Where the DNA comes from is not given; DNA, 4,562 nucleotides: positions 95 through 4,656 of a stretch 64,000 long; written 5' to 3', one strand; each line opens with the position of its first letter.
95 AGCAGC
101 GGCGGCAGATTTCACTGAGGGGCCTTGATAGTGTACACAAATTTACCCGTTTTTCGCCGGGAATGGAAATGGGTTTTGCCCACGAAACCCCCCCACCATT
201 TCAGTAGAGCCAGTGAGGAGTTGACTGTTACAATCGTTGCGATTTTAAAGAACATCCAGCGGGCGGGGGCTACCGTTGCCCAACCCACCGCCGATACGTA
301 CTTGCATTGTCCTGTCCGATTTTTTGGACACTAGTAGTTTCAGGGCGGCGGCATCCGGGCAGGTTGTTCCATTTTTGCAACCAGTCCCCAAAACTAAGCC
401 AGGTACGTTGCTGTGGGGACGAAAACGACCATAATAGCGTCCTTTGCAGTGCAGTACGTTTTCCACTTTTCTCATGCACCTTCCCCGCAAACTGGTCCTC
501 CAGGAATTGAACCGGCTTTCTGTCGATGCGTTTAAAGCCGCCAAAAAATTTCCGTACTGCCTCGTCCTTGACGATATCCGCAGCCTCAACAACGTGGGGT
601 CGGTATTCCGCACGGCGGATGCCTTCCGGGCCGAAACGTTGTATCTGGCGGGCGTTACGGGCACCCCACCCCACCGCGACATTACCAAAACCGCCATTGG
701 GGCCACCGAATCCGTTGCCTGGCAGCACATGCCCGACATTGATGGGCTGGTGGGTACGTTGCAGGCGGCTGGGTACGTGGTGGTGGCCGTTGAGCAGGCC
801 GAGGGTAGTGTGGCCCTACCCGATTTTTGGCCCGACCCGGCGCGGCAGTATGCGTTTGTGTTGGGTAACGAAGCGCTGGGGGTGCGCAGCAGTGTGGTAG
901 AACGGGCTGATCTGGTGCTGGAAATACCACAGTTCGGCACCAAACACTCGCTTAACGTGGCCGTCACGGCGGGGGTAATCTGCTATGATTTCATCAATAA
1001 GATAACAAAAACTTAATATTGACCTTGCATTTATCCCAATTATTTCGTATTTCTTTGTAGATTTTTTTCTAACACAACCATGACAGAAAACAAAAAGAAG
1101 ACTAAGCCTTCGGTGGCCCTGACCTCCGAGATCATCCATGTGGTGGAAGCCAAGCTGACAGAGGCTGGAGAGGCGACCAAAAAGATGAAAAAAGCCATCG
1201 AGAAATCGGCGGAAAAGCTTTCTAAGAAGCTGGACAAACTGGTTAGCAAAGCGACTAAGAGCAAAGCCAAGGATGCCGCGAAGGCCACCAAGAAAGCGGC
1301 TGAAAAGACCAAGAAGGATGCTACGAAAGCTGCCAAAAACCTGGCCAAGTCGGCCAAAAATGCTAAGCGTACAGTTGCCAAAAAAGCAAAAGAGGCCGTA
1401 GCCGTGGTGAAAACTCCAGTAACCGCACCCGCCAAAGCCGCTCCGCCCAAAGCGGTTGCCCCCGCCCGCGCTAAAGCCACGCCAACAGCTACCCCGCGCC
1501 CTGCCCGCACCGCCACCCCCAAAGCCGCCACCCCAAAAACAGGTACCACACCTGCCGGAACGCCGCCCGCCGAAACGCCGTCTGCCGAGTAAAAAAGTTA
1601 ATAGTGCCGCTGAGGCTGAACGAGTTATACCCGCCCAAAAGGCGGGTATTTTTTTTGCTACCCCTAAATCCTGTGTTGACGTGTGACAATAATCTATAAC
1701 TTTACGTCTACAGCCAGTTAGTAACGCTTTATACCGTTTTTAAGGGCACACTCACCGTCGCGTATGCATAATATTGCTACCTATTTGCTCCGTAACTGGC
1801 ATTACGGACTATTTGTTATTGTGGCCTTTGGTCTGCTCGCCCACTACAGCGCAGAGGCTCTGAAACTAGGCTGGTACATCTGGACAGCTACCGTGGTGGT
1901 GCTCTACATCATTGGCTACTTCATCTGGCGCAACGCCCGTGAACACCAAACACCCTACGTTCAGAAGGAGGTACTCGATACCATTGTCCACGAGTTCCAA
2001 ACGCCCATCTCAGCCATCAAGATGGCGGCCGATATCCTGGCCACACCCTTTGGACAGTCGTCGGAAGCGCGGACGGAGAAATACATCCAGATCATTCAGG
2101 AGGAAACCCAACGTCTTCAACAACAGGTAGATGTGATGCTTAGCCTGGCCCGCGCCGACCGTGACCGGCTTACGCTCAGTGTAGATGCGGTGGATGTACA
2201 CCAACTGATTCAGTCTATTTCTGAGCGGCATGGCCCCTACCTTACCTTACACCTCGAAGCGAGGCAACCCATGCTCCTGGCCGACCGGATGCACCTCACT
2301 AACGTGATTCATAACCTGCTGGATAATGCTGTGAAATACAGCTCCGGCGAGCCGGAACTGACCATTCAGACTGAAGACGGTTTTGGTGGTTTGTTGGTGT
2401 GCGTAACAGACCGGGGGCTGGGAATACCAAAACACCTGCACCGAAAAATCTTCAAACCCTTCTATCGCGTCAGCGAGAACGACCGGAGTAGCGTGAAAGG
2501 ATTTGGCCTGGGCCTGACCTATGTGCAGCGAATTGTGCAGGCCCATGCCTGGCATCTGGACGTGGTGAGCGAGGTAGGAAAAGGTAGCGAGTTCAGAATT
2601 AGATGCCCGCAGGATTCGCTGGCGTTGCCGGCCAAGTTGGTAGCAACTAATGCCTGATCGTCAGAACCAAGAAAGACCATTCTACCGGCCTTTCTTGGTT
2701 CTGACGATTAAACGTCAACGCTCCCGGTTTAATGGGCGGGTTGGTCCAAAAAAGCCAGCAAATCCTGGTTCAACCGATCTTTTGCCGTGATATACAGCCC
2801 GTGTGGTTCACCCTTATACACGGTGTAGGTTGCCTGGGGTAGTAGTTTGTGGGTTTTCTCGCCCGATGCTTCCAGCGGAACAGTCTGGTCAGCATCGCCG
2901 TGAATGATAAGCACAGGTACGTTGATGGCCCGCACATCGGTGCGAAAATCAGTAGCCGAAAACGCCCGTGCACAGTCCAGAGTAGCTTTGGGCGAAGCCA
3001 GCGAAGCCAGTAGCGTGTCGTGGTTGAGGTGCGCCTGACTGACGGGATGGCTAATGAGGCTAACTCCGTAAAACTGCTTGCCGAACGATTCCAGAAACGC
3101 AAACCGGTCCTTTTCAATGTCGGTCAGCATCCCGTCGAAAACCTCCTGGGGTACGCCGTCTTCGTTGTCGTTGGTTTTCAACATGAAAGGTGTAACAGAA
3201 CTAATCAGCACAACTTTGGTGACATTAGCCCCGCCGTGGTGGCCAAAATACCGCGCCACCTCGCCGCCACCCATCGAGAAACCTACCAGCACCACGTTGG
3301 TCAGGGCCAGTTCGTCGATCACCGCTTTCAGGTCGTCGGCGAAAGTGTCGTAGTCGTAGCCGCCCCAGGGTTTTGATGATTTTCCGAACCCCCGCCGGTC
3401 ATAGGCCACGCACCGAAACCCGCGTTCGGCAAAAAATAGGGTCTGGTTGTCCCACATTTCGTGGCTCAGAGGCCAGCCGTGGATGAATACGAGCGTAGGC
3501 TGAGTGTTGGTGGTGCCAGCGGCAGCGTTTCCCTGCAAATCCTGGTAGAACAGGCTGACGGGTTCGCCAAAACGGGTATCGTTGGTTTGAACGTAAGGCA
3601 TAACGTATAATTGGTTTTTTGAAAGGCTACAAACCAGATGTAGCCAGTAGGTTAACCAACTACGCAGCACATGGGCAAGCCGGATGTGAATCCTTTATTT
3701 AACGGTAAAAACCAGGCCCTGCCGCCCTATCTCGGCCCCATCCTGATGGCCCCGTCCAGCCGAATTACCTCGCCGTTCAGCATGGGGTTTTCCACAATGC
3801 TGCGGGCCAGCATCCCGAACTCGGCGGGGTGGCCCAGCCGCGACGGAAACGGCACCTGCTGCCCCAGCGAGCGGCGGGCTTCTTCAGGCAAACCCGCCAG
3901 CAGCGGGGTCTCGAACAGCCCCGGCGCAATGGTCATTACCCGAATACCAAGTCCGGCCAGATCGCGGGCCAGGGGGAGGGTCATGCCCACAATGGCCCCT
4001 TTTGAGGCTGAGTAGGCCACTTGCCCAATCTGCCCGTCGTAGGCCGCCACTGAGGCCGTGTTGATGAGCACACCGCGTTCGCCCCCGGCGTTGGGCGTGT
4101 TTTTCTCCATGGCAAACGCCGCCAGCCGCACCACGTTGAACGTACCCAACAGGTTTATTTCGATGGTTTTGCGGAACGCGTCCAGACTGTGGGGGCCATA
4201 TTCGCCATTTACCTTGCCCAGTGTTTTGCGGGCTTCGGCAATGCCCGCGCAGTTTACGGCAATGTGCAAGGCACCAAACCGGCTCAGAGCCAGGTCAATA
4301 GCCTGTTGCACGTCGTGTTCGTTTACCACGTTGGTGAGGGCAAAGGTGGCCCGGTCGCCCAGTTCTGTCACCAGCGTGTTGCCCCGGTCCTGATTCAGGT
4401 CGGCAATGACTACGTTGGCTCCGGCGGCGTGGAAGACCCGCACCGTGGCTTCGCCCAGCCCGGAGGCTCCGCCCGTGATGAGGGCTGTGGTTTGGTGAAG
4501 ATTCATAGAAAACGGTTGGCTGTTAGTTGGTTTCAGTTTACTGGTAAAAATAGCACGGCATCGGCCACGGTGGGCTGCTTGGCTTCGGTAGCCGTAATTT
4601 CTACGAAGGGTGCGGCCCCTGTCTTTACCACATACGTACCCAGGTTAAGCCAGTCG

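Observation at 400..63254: Window-wide ~100-fold over-represented 9-mer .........: candidate DNA-uptake-sequence or HIP1-like system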

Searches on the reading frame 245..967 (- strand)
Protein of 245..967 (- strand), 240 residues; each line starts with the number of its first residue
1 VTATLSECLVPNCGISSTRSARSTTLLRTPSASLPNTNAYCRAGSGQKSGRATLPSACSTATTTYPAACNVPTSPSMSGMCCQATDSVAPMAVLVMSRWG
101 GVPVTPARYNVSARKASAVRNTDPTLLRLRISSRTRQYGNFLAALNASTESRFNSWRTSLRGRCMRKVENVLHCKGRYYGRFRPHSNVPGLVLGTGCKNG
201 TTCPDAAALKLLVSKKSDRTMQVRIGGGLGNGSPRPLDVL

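Call 23: search_protein_families(library=pfam, proteins=[window:245-967:-])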
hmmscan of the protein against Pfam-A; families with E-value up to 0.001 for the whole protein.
window:245-967:- (240 aa): 0 families

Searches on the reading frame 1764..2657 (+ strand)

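Call 23: search_protein_families(library=pfam, proteins=[window:1764-2657:+])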
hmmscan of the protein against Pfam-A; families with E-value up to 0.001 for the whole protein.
window:1764-2657:+ (297 aa): 2 families
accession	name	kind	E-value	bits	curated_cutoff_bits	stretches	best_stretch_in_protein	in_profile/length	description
PF02518.31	HATPase_c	-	1.1e-24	87.4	26.4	1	174-283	2-109/111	Histidine kinase-, DNA gyrase B-, and HSP90-like ATPase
PF00512.31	HisKA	-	8.3e-13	48.6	26.9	1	67-132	2-64/66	His Kinase A (phospho-acceptor) domain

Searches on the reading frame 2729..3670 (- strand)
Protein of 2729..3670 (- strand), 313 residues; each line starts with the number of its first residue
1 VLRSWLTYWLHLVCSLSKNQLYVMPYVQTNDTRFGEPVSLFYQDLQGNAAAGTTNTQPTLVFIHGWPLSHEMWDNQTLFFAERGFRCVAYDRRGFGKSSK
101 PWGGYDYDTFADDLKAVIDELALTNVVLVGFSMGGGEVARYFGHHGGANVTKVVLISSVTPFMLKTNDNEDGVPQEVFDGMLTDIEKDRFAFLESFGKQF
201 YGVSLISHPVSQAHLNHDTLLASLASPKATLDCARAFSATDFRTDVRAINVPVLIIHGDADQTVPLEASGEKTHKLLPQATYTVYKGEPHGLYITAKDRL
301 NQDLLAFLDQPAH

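Call 23: search_protein_families(library=pfam, proteins=[window:2729-3670:-])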
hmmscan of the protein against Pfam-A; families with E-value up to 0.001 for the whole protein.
window:2729-3670:- (313 aa): 9 families
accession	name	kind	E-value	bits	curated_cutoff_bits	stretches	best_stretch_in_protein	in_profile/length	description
PF00561.26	Abhydrolase_1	-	4.5e-37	128.5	25.8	1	58-295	1-243/245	alpha/beta hydrolase fold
PF12697.13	Abhydrolase_6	-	1.8e-22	81.6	26.3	1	60-294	1-208/217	Alpha/beta hydrolase family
PF12146.15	Hydrolase_4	-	1.5e-21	77.3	27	1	56-292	3-234/239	Serine aminopeptidase, S33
PF00326.27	Peptidase_S9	-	6.1e-06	26.3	22.6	0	236-310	131-208/213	Prolyl oligopeptidase family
PF02230.22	Abhydrolase_2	-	3.2e-05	24.3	23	0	239-281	143-186/217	Phospholipase/Carboxylesterase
PF20434.5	BD-FAE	-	4.1e-05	23.6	26.8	1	81-274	44-213/215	BD-FAE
PF08386.16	Abhydrolase_4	-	0.00039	20.9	21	1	238-311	20-94/103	TAP-like protein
PF02129.25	Peptidase_S15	-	0.00068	19.8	23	0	64-119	46-85/262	X-Pro dipeptidyl-peptidase (S15 family)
PF12695.13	Abhydrolase_5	-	0.00085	19.6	27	0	243-291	93-141/164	Alpha/beta hydrolase family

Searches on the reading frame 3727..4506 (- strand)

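Call 23: search_protein_families(library=pfam, proteins=[window:3727-4506:-])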
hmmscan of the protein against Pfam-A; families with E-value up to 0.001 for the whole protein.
window:3727-4506:- (259 aa): 3 families
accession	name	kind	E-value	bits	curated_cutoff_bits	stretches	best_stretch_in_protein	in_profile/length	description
PF00106.31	adh_short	-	2.7e-43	148.2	26.6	1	7-208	2-192/195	short chain dehydrogenase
PF13561.12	adh_short_C2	-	3.1e-37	128.8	27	1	14-252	3-233/236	Enoyl-(Acyl carrier protein) reductase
PF08659.16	KR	-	0.00014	22.3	22.6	0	7-171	2-155/180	KR domain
